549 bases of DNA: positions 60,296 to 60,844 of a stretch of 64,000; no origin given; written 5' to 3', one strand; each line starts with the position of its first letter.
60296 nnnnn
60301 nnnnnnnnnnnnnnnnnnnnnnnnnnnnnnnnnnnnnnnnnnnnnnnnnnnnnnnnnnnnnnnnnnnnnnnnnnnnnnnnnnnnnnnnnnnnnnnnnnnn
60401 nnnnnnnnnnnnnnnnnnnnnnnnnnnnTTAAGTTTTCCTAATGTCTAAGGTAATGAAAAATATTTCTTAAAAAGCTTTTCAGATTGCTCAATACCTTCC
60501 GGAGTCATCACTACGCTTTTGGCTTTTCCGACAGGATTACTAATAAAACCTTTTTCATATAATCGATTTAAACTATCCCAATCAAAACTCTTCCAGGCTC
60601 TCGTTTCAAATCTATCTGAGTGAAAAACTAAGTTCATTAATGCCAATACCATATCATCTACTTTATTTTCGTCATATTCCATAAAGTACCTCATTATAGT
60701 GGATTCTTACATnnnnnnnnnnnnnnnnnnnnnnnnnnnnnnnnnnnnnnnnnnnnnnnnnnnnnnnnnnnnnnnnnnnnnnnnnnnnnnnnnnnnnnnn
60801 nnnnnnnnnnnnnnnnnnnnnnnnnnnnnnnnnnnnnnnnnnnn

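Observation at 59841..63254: A candidate uncharacterised defence module: NTase-HEPN-like protein, small protein and membrane protein, next to a PD-(D/E)xK-tailed 501-aa protein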

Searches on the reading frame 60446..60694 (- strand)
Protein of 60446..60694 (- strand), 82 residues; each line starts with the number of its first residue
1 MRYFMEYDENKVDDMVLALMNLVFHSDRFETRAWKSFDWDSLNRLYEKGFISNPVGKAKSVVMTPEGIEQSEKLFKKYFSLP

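Call 4: search_protein_families(library=pfam, proteins=[window:60446-60694:-], max_evalue=0.1)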
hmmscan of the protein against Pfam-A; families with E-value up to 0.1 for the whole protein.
window:60446-60694:- (82 aa): 1 family
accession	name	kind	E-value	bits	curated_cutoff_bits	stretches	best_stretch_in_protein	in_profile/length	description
PF20008.5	DUF6429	-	1.9e-30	104.8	31.6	1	8-80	1-70/71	Domain of unknown function (DUF6429)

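Call 5: search_protein_families(library=padloc, proteins=[window:60446-60694:-], max_evalue=0.1)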
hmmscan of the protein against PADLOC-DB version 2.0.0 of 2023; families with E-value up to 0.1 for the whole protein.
window:60446-60694:- (82 aa): 1 family
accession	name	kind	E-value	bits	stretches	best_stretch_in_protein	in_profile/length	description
PDLC01847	CARF3--CARF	-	0.041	11.5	1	27-72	187-233/239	-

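Call 6: search_protein_families(library=ncbifam, proteins=[window:60446-60694:-], max_evalue=0.1)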
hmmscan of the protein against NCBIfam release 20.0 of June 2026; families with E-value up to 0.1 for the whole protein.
window:60446-60694:- (82 aa): 0 families

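Call 28: find_homologous_proteins(query=window:60446-60694:-)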
Query window:60446-60694:- (82 aa): 360 proteins with E <= 0.001 among 361 candidates; the best 120 are listed.
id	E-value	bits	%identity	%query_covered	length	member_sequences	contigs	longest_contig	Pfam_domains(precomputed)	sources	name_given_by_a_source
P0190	1.6e-45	170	100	95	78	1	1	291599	PF20008.6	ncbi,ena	-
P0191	5.0e-38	146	87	94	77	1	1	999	PF20008.6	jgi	jgi:hypothetical protein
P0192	1.1e-35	138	82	94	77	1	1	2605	PF20008.6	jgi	jgi:hypothetical protein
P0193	1.3e-32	129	74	94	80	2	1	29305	PF20008.6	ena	-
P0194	3.7e-29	118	74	93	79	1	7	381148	PF20008.6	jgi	jgi:hypothetical protein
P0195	1.4e-28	116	68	93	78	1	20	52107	PF20008.6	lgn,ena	-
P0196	3.1e-28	115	67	93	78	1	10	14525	PF20008.6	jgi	jgi:hypothetical protein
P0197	2.0e-26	109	66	93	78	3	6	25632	PF20008.6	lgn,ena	-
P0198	5.2e-26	108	71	91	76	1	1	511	PF20008.6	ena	-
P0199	7.6e-26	107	64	91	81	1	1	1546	PF20008.6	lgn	-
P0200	8.3e-26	107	65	94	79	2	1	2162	PF20008.6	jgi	jgi:predicted transcriptional regulator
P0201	1.0e-25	107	71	91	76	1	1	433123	PF20008.6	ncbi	-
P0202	1.5e-25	106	70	90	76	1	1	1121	PF20008.6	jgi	jgi:hypothetical protein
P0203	1.7e-25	106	61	93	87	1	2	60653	PF20008.6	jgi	jgi:hypothetical protein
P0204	1.9e-25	106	69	91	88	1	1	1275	PF20008.6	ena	-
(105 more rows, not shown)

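Call 31: find_related_loci(query=A2, collection=genome_contigs, flank=6000)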
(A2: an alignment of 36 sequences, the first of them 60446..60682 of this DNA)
Query A2 (78 aa) in genome_contigs; peptide patterns used: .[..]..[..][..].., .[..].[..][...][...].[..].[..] (x = any residue, [..] = any of these).
599 stretches matched a pattern (row limit reached: there are more); 568 encode a relative of the query (tblastn E <= 1e-3); the best 80 are kept; 80 distinct loci.
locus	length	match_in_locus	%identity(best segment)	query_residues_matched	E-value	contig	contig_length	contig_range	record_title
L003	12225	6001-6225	65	1-75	8e-30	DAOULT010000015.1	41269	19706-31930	MAG TPA_asm: Anaerolineae bacterium isolate W31_52 k127_547746, whole genome shotgun sequence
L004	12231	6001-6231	61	1-77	5e-29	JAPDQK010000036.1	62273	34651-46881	MAG: Candidatus Zhuqueibacter pondensis isolate JZ4_201709_bins_45 JZ-4_201709_bins_45_scaffold_36, whole genome shotgun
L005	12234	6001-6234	56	1-78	7e-29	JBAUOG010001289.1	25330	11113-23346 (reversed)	MAG: Bryobacteraceae bacterium isolate MFD04921_ilm_asm_bin2 k127_163192, whole genome shotgun sequence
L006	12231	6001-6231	60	1-77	6e-29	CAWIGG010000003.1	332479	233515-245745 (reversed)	MAG: uncultured Spirochaetota bacterium isolate MFD03726.bin.1.50 genome assembly, contig: contig_42715, whole genome sh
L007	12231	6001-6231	64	1-75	6e-29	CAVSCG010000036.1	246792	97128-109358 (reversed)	MAG: uncultured delta proteobacterium isolate MFD02979.bin.2.126 genome assembly, contig: contig_88436, whole genome sho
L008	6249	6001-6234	58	1-78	6e-29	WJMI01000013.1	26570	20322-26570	MAG: Chitinivibrionales bacterium isolate RBin_290 k141_201527, whole genome shotgun sequence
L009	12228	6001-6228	59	1-76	2e-28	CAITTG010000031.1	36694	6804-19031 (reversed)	MAG: uncultured Verrucomicrobia subdivision 3 bacterium isolate B4-5_bin-581 genome assembly, contig: bin-581:031/135, w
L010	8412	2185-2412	61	1-76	4e-28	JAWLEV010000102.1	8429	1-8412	MAG: Anaerolineae bacterium isolate 20BLK6-1.bin.88 NODE_9863_length_8429_cov_16.036615, whole genome shotgun sequence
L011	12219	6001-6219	59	1-76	5e-28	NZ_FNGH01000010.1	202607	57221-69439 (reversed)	Franzmannia pantelleriensis strain AAP, whole genome shotgun sequence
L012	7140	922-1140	59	1-76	5e-28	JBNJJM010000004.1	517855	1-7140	MAG: Pseudomonadota bacterium isolate BSd78-1 4, whole genome shotgun sequence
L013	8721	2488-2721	59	1-78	5e-28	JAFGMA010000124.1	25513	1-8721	MAG: candidate division KSB1 bacterium isolate Zod_Metabat.436 k87_4843967, whole genome shotgun sequence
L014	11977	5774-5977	63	1-71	2e-28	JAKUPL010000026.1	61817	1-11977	MAG: Alcanivorax sp. isolate ALOHA_A2.5_2 A2.5-Alcanivorax-2_26, whole genome shotgun sequence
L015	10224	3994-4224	57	1-76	4e-28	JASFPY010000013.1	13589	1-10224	MAG: Desulfobacteraceae bacterium isolate D0819S02metaG_sub_Bin_163 D0819S02metaG_FD_scaffold_328_c1, whole genome shotg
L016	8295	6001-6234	59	1-76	6e-28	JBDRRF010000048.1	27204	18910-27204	MAG: Pseudomonadota bacterium isolate MEGAHIT-group-2.86 k141_1137408, whole genome shotgun sequence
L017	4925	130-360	57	1-77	6e-28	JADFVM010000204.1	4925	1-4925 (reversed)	MAG: Proteobacteria bacterium isolate C1.bin.17 k83_2185625, whole genome shotgun sequence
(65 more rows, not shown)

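Call 85: search_solved_structures(query=A2, max_evalue=5)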
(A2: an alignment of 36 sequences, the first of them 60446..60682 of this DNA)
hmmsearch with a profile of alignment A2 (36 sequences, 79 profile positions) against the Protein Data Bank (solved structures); distinct sequences matched with E-value up to 5: 0.

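Call 96: search_protein_families(library=phrogs, proteins=[window:60446-60694:-], max_evalue=0.01)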
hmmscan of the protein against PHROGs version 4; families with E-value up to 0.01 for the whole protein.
window:60446-60694:- (82 aa): 0 families

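Call 105: find_encoding_contigs(protein=P0192, flank=4000, max_places=2)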
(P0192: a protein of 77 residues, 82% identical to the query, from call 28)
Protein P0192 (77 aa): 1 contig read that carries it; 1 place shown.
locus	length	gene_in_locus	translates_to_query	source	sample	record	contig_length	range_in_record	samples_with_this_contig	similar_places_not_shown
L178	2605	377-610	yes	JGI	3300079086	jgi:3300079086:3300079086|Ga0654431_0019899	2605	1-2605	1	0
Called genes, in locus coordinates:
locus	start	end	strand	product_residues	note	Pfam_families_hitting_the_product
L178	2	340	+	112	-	?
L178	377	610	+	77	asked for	PF20008:DUF6429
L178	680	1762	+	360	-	PF17761:DUF1016_N, PF06250:YhcG_C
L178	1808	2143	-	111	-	-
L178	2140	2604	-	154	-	?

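Call 106: find_encoding_contigs(protein=P0193, flank=4000, max_places=2)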
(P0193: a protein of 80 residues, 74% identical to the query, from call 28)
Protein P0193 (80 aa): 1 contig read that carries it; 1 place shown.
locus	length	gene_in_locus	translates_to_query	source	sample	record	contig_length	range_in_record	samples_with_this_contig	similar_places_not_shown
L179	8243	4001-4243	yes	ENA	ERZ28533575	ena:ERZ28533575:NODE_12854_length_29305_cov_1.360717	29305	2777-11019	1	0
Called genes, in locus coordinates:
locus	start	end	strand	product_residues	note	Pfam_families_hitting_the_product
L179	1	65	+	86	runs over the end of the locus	PF05016:ParE_toxin (weak)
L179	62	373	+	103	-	PF01381:HTH_3 (weak)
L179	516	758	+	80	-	PF20008:DUF6429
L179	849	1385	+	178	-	PF03682:UPF0158 (weak)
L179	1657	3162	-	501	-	PF04564:U-box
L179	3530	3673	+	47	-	-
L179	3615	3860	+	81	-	PF01381:HTH_3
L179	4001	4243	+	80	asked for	PF20008:DUF6429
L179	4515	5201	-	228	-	-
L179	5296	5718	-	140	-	PF00903:Glyoxalase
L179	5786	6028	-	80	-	-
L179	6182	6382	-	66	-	-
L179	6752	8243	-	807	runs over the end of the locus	-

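Call 107: find_encoding_contigs(protein=P0194, flank=4000, max_places=3)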
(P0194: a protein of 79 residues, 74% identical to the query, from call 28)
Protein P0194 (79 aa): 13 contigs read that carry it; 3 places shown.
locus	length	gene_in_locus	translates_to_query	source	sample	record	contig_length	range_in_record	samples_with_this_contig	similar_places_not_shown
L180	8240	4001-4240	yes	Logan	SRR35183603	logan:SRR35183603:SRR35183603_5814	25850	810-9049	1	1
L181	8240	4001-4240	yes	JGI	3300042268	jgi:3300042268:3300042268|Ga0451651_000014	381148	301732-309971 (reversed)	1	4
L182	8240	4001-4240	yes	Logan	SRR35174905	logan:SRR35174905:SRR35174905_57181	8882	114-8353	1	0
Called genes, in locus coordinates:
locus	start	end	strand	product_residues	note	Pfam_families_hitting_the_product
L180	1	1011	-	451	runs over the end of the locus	PF01554:MatE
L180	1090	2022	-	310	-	PF13360:PQQ_2 (faint)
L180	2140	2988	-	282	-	-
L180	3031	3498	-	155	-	PF00583:Acetyltransf_1, PF13508:Acetyltransf_7, PF13673:Acetyltransf_10 (weak)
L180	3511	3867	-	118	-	PF09685:MamF_MmsF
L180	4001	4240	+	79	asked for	PF20008:DUF6429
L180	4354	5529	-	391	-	PF03349:Toluene_X, PF13505:OMP_b-brl (faint)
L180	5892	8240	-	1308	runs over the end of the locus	PF18582:HZS_alpha, PF03781:FGE-sulfatase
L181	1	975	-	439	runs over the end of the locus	PF01554:MatE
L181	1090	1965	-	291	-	PF13360:PQQ_2 (faint)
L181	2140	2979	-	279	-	-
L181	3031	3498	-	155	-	PF00583:Acetyltransf_1, PF13508:Acetyltransf_7, PF13673:Acetyltransf_10 (weak)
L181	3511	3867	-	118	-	PF09685:MamF_MmsF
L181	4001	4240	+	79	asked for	PF20008:DUF6429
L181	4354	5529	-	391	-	PF03349:Toluene_X, PF13505:OMP_b-brl (faint)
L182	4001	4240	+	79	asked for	PF20008:DUF6429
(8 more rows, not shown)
